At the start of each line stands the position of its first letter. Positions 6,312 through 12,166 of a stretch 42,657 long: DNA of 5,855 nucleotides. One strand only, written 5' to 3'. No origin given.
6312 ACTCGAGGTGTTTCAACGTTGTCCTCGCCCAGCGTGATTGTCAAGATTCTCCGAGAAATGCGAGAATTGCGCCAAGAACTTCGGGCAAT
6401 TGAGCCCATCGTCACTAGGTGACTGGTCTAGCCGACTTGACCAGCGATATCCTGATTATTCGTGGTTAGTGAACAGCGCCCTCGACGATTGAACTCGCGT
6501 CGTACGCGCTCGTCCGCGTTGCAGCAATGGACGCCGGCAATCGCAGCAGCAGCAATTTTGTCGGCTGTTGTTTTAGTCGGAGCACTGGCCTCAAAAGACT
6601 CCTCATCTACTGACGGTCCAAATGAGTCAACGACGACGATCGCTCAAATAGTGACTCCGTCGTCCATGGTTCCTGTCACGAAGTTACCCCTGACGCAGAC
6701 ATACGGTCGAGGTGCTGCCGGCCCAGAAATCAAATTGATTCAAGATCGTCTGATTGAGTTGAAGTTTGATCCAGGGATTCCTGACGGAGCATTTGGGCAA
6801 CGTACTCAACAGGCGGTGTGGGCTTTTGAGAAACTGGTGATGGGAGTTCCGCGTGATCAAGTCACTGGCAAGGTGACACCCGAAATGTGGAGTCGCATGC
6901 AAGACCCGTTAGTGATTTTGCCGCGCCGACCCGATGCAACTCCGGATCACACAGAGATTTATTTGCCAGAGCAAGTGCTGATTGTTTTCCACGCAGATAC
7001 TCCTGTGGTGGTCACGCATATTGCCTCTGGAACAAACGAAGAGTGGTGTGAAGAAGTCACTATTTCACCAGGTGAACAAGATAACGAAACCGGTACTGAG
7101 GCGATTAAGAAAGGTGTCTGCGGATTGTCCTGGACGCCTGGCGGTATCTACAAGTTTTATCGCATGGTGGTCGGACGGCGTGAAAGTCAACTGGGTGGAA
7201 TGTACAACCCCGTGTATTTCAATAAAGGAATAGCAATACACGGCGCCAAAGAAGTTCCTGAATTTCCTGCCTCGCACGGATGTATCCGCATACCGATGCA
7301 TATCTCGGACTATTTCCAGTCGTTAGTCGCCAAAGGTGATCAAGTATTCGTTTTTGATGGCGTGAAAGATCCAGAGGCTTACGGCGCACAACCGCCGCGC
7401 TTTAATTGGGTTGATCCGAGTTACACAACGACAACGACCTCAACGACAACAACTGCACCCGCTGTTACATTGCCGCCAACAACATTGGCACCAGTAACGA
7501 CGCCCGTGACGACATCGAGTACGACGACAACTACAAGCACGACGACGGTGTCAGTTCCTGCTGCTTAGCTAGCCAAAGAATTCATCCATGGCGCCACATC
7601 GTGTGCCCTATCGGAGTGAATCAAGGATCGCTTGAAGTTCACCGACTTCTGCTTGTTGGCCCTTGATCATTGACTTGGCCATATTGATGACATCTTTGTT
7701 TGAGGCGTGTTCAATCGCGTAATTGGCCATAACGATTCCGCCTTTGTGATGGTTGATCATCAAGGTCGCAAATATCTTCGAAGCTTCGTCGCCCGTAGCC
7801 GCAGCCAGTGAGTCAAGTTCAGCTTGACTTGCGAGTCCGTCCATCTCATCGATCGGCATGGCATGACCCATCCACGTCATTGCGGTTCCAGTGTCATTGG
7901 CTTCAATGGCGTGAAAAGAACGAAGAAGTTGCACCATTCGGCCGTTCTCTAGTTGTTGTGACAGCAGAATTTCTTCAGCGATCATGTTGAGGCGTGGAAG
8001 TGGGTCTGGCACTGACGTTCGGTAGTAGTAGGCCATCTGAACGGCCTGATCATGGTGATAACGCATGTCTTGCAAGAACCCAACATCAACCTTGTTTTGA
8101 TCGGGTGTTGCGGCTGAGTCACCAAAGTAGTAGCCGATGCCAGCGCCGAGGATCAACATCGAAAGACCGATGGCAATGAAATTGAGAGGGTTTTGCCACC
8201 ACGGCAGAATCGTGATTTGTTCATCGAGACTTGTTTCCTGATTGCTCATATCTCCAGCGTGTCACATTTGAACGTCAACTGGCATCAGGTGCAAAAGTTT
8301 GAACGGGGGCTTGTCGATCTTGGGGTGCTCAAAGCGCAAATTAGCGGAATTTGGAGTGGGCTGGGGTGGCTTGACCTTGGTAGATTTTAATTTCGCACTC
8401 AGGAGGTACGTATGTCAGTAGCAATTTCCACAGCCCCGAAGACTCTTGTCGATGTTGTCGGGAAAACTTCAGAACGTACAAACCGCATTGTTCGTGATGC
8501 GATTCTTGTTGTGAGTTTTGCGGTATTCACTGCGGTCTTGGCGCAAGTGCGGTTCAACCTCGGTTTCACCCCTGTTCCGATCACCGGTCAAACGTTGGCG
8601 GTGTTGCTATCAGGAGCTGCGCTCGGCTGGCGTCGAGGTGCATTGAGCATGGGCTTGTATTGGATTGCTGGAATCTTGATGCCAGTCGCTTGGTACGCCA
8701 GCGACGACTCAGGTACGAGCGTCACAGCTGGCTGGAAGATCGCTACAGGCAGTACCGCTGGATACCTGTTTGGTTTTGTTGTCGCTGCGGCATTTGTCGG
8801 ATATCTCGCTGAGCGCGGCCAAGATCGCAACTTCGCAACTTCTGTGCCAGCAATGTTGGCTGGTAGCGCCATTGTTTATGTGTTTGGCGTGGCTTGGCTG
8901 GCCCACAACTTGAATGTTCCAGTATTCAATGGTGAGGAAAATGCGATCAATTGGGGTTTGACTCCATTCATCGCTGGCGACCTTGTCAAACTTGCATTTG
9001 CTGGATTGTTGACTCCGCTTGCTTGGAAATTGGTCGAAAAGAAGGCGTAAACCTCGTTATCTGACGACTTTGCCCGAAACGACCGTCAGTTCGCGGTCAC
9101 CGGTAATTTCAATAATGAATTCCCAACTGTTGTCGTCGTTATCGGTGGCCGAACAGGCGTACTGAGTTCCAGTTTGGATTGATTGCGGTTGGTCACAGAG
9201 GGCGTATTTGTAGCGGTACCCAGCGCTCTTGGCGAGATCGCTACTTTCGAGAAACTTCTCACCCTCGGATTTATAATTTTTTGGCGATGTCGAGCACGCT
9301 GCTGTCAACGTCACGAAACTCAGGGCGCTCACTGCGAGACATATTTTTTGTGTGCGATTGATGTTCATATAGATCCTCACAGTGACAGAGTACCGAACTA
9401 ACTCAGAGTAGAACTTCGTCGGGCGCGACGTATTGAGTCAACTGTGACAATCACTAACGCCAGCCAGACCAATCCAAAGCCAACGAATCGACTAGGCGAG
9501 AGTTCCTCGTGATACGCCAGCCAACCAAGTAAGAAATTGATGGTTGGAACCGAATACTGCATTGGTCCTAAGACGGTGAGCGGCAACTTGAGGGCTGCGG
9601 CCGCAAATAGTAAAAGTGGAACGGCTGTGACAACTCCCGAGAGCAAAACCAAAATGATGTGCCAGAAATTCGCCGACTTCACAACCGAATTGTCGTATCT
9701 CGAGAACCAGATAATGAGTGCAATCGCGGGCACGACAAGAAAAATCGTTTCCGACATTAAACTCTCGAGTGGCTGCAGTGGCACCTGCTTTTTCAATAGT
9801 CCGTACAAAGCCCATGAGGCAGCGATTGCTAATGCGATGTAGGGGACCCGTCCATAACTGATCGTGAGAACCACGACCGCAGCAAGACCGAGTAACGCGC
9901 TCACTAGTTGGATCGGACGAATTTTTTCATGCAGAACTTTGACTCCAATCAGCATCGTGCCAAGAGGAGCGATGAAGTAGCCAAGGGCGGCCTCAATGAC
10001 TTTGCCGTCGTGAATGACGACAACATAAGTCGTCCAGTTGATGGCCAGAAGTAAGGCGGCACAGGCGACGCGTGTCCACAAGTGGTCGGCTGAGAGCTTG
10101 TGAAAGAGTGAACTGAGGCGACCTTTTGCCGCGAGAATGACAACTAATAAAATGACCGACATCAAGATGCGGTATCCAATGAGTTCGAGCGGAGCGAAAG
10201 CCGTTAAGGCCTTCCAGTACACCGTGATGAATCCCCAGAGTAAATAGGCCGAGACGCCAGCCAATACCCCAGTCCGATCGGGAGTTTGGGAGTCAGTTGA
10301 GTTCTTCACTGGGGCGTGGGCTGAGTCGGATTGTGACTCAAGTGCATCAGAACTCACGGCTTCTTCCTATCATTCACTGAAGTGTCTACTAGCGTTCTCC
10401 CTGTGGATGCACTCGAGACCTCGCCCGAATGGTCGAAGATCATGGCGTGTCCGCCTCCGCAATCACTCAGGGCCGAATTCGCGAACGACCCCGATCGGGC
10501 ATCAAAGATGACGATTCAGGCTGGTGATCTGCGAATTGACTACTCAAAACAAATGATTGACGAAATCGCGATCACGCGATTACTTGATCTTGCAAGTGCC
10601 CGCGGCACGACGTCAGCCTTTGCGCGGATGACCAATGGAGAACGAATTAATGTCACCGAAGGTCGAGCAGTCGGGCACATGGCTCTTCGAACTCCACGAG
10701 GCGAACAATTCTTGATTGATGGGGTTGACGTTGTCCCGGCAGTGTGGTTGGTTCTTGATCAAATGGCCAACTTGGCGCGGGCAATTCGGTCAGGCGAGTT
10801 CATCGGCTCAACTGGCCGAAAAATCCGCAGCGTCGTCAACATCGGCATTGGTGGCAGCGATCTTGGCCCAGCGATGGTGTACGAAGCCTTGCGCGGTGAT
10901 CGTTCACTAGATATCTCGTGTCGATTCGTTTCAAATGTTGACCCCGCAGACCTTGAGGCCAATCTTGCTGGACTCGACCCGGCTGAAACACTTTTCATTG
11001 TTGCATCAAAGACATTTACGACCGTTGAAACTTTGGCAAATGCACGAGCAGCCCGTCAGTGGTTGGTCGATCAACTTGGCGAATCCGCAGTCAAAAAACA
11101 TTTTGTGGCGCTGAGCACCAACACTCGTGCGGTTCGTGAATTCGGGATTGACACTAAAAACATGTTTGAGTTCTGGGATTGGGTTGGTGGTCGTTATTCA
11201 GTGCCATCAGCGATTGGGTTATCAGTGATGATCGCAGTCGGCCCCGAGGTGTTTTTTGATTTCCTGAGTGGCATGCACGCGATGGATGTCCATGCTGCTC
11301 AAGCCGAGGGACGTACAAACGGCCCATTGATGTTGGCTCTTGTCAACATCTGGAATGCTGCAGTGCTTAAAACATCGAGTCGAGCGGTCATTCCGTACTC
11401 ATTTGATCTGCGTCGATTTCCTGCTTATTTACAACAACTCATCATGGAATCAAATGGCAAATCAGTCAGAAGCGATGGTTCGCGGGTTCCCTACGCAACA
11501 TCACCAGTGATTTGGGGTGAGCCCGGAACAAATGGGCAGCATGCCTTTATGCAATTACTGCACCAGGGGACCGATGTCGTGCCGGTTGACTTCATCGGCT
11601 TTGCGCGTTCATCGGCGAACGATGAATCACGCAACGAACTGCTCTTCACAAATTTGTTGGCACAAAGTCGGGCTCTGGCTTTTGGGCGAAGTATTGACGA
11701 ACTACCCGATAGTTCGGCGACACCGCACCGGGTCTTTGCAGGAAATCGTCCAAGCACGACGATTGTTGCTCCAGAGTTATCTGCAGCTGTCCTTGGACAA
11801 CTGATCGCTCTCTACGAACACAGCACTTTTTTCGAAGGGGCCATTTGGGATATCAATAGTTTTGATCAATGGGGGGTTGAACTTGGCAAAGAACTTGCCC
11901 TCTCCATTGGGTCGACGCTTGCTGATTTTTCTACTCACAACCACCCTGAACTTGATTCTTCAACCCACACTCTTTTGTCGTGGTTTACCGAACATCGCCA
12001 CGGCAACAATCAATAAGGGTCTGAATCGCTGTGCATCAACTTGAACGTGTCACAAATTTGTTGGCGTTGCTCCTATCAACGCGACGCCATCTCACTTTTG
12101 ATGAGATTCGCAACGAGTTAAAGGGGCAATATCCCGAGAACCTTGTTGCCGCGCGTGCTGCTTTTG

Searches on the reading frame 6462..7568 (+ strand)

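Call 54: search_protein_families(library=pfam, proteins=[window:6462-7568:+], max_evalue=0.001)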
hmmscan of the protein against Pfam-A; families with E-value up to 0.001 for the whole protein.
window:6462-7568:+ (368 aa): 2 families
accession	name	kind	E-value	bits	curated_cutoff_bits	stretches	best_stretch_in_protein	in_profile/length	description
PF03734.19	YkuD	-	4.8e-09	37.4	23.4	1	165-297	5-146/146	L,D-transpeptidase catalytic domain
PF01471.23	PG_binding_1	-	2.2e-08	34.6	23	1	87-146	2-57/57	Putative peptidoglycan binding domain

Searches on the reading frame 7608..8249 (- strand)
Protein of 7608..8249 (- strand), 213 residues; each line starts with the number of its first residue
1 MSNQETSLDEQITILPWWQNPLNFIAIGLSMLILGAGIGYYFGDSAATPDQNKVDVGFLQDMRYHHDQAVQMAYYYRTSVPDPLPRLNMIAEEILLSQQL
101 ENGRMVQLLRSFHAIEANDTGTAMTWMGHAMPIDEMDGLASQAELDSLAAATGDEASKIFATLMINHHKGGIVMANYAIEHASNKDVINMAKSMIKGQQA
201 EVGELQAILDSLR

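Call 54: search_protein_families(library=pfam, proteins=[window:7608-8249:-], max_evalue=0.001)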
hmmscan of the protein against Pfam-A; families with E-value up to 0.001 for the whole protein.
window:7608-8249:- (213 aa): 2 families
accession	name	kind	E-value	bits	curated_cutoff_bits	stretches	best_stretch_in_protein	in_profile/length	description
PF03713.19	DUF305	-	4.8e-34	118.1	27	1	55-209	1-151/151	Domain of unknown function (DUF305)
PF13628.12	DUF4142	-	0.00016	22.3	27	0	140-207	70-137/138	Domain of unknown function (DUF4142)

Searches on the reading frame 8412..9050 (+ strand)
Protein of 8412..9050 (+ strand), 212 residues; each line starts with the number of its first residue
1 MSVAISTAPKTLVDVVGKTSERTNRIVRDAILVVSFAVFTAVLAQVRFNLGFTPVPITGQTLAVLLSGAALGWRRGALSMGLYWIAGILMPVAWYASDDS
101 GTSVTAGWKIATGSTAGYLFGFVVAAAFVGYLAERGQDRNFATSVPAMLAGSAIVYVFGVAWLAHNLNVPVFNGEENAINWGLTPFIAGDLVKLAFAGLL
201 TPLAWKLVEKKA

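Call 23: search_protein_families(library=pfam, proteins=[window:8412-9050:+], max_evalue=0.001)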
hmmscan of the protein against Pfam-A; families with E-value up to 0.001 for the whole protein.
window:8412-9050:+ (212 aa): 2 families
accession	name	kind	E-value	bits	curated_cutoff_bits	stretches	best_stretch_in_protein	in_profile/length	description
PF02632.19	BioY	-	7.9e-33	113.8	25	1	52-205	1-139/140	BioY family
PF12822.12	ECF_trnsprt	-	0.00037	21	30.7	1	25-203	2-167/169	ECF transporter, substrate-specific component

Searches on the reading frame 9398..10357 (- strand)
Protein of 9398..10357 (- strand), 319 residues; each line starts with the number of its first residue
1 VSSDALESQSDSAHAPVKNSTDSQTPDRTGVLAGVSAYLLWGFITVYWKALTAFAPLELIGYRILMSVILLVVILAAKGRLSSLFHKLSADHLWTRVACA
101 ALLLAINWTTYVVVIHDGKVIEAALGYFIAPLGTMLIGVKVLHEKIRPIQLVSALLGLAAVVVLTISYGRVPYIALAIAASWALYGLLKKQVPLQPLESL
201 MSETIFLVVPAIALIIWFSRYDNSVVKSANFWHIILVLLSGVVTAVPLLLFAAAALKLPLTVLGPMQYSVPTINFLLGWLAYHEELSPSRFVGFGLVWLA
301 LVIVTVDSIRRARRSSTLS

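Call 23: search_protein_families(library=pfam, proteins=[window:9398-10357:-], max_evalue=0.001)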
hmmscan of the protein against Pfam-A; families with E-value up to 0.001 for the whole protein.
window:9398-10357:- (319 aa): 1 family
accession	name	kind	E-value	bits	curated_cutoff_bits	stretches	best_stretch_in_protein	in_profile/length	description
PF00892.27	EamA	-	8.2e-23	81.6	28.2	2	29-165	2-134/135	EamA-like transporter family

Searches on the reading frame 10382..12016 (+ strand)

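Call 23: search_protein_families(library=pfam, proteins=[window:10382-12016:+], max_evalue=0.001)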
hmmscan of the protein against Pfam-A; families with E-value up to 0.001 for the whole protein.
window:10382-12016:+ (544 aa): 1 family
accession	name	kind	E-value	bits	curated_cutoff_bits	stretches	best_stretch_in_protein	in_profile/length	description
PF00342.24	PGI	-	3e-186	620.2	22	1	53-532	1-486/486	Phosphoglucose isomerase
